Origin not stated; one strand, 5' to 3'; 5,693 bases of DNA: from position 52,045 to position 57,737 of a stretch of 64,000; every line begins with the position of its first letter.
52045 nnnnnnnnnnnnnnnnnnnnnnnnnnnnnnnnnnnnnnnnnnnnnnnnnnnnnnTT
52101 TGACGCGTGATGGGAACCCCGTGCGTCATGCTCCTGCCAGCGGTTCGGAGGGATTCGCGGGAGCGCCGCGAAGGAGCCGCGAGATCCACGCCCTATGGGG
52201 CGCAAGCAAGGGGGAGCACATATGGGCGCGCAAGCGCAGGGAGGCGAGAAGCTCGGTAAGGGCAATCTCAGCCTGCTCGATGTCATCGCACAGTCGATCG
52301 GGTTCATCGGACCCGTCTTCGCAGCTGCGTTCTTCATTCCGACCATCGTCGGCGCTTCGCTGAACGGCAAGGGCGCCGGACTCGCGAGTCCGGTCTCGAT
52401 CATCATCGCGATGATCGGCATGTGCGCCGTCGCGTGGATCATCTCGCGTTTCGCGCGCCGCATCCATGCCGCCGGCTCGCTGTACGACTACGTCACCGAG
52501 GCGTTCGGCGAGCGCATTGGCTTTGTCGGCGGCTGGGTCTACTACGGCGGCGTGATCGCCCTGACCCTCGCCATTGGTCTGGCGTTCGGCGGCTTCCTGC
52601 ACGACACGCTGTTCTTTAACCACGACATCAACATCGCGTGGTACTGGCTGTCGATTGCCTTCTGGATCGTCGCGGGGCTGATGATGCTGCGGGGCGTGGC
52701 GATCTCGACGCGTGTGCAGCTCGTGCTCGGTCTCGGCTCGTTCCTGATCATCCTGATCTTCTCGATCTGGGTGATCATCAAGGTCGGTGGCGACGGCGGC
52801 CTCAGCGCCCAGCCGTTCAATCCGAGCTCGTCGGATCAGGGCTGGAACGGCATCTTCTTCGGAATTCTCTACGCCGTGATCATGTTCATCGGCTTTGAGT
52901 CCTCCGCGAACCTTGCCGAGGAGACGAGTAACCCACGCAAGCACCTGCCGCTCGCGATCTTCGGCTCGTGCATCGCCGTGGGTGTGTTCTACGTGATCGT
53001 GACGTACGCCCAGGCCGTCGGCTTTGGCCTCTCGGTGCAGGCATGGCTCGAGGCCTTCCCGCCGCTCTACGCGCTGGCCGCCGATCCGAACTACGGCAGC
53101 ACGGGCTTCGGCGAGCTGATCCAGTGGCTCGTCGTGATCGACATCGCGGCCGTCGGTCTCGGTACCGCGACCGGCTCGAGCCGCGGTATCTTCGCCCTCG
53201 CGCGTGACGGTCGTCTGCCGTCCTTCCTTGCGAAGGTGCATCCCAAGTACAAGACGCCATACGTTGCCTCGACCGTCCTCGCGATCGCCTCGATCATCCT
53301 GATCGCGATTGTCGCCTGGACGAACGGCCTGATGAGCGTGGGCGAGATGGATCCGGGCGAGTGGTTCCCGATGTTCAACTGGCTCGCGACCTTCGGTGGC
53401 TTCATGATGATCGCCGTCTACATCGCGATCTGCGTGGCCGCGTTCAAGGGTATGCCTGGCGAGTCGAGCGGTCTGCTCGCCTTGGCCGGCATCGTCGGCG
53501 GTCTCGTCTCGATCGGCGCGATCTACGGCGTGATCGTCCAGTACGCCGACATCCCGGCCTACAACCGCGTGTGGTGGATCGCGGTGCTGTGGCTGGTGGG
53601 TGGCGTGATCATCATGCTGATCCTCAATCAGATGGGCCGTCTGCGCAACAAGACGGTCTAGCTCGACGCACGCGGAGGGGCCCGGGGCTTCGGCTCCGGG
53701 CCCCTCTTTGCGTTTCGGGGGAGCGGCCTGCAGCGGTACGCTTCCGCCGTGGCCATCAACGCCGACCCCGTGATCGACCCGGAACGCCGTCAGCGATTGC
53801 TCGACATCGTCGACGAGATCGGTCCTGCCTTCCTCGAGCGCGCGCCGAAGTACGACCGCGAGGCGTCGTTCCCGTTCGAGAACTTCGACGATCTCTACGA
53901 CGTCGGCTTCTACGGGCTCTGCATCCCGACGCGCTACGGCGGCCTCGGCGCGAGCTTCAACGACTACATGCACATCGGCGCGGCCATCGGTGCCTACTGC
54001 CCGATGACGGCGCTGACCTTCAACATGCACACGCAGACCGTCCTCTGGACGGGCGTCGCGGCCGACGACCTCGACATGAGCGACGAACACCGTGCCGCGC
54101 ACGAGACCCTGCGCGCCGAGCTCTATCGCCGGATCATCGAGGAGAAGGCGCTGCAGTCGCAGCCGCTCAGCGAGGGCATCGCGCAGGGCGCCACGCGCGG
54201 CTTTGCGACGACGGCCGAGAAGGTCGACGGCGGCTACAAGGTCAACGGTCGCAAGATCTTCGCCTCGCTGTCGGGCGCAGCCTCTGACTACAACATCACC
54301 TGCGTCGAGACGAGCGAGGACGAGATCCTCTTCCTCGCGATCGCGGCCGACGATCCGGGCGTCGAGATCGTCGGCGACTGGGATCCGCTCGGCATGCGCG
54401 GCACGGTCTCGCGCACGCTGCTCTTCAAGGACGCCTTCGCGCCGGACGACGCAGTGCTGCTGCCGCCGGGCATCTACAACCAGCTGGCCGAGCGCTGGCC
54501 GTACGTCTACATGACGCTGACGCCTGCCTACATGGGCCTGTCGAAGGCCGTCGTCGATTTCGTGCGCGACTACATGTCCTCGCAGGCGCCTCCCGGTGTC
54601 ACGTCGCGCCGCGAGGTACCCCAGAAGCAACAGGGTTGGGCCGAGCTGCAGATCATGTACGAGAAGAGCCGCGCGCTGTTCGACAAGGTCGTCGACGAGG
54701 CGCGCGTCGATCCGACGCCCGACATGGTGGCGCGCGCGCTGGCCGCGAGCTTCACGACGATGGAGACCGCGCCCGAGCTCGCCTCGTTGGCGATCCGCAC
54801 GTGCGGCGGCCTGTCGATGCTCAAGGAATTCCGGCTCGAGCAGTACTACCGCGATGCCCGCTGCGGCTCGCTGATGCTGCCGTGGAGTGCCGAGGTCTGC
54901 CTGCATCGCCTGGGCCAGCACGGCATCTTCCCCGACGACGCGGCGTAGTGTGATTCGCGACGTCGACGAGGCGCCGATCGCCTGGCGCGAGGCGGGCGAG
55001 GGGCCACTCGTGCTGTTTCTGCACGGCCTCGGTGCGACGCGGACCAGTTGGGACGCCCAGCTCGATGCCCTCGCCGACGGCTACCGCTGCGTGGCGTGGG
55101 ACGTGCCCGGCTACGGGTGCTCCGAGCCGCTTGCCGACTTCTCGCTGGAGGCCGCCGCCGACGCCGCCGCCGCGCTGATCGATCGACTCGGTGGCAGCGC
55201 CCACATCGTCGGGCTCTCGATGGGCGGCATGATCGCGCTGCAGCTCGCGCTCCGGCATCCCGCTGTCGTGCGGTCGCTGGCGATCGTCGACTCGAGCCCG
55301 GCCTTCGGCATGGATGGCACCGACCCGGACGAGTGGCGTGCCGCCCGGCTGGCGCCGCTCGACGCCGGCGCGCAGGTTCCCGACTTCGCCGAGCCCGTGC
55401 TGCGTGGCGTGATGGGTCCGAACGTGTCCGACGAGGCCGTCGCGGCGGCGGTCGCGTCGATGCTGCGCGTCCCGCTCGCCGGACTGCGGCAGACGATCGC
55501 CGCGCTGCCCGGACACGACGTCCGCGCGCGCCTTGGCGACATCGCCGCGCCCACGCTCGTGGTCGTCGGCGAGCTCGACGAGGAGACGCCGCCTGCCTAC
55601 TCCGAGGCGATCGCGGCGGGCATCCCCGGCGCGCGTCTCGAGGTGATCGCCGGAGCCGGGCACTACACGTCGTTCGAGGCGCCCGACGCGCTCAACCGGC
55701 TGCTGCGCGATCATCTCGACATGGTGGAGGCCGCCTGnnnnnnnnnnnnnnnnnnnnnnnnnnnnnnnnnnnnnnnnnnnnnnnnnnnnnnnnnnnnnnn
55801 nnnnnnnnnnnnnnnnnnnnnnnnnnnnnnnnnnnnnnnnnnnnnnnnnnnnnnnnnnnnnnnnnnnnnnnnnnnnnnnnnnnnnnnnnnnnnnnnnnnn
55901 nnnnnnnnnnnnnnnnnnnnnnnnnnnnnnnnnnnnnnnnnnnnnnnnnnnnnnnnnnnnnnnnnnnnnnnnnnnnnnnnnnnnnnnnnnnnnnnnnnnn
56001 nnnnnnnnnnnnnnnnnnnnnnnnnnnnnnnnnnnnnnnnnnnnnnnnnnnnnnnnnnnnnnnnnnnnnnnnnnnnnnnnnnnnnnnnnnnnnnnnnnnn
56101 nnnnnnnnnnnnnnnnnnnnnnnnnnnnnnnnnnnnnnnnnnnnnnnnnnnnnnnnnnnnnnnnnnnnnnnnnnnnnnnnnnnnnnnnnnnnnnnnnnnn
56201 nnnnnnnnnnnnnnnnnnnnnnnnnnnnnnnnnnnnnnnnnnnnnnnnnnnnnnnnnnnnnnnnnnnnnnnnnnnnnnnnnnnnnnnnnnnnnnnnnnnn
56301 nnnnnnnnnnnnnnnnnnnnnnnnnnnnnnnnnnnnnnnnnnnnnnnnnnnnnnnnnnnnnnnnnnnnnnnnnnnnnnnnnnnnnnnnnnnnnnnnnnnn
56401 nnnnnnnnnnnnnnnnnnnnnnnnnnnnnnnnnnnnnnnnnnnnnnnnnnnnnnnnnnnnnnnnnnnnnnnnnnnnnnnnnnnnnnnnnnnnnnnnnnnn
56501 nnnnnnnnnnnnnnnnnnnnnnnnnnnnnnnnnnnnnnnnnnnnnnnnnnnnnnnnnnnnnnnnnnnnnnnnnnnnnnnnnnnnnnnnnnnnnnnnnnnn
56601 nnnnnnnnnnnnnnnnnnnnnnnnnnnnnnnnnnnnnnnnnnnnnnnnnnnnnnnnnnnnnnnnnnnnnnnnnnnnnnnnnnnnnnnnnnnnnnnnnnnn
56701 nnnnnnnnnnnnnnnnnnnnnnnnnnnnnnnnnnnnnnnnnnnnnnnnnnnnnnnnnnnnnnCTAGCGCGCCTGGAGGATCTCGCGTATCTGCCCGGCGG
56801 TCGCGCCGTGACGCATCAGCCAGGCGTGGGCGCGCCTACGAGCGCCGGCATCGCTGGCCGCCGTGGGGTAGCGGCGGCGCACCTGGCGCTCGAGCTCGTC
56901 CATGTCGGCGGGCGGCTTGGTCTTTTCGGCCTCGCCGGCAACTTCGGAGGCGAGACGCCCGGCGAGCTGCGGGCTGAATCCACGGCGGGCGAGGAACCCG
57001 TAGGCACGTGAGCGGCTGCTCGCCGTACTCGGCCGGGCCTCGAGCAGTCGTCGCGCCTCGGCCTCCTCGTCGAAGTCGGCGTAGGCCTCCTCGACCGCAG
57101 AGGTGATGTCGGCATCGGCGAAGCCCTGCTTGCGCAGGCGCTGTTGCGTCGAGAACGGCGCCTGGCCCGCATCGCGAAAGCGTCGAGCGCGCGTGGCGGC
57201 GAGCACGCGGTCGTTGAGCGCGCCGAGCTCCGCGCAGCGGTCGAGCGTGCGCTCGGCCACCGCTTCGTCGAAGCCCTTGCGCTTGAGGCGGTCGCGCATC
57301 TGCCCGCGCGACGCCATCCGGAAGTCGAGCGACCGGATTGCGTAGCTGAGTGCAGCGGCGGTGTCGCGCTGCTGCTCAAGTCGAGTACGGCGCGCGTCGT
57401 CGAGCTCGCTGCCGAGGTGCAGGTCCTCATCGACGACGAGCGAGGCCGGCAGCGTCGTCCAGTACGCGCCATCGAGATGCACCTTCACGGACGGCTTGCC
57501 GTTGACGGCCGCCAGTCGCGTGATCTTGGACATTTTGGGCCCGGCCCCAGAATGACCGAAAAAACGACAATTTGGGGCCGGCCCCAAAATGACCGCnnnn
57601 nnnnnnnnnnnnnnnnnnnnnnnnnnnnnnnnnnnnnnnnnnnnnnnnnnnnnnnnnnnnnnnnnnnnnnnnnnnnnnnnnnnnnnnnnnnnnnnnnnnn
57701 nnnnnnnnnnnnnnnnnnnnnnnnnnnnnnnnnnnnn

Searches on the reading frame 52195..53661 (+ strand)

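Call 80: search_protein_families(library=pfam, proteins=[window:52195-53661:+], max_evalue=0.00001)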
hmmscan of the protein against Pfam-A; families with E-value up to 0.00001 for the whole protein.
window:52195-53661:+ (488 aa): 2 families
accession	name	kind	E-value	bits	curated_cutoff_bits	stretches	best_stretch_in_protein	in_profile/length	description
PF13520.12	AA_permease_2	-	5.9e-35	121.4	27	1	26-418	2-372/427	Amino acid permease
PF00324.27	AA_permease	-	4.2e-29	102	24.6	1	56-441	21-411/470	Amino acid permease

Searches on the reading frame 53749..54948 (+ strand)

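Call 80: search_protein_families(library=pfam, proteins=[window:53749-54948:+], max_evalue=0.00001)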
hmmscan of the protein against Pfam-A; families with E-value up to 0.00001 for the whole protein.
window:53749-54948:+ (399 aa): 3 families
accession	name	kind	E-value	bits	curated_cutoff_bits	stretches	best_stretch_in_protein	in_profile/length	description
PF02771.21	Acyl-CoA_dh_N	-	1.2e-10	42.2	22.9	1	30-100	21-91/113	Acyl-CoA dehydrogenase, N-terminal domain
PF02770.24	Acyl-CoA_dh_M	-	1.8e-09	38.1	33.3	1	149-228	13-96/97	Acyl-CoA dehydrogenase, middle domain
PF00441.29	Acyl-CoA_dh_1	-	1.2e-06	29.2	22.4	1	262-374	23-132/150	Acyl-CoA dehydrogenase, C-terminal domain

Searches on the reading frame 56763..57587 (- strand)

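Call 80: search_protein_families(library=pfam, proteins=[window:56763-57587:-], max_evalue=0.00001)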
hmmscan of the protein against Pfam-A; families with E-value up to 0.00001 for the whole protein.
window:56763-57587:- (274 aa): 2 families
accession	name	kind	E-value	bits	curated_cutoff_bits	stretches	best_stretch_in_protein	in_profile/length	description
PF21982.2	RecX_HTH1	-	1.7e-13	50.7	26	1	79-118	1-40/40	RecX, first three-helix domain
PF21981.2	RecX_HTH3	-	5.5e-06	26.9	26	0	184-208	18-43/48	RecX, third three-helix domain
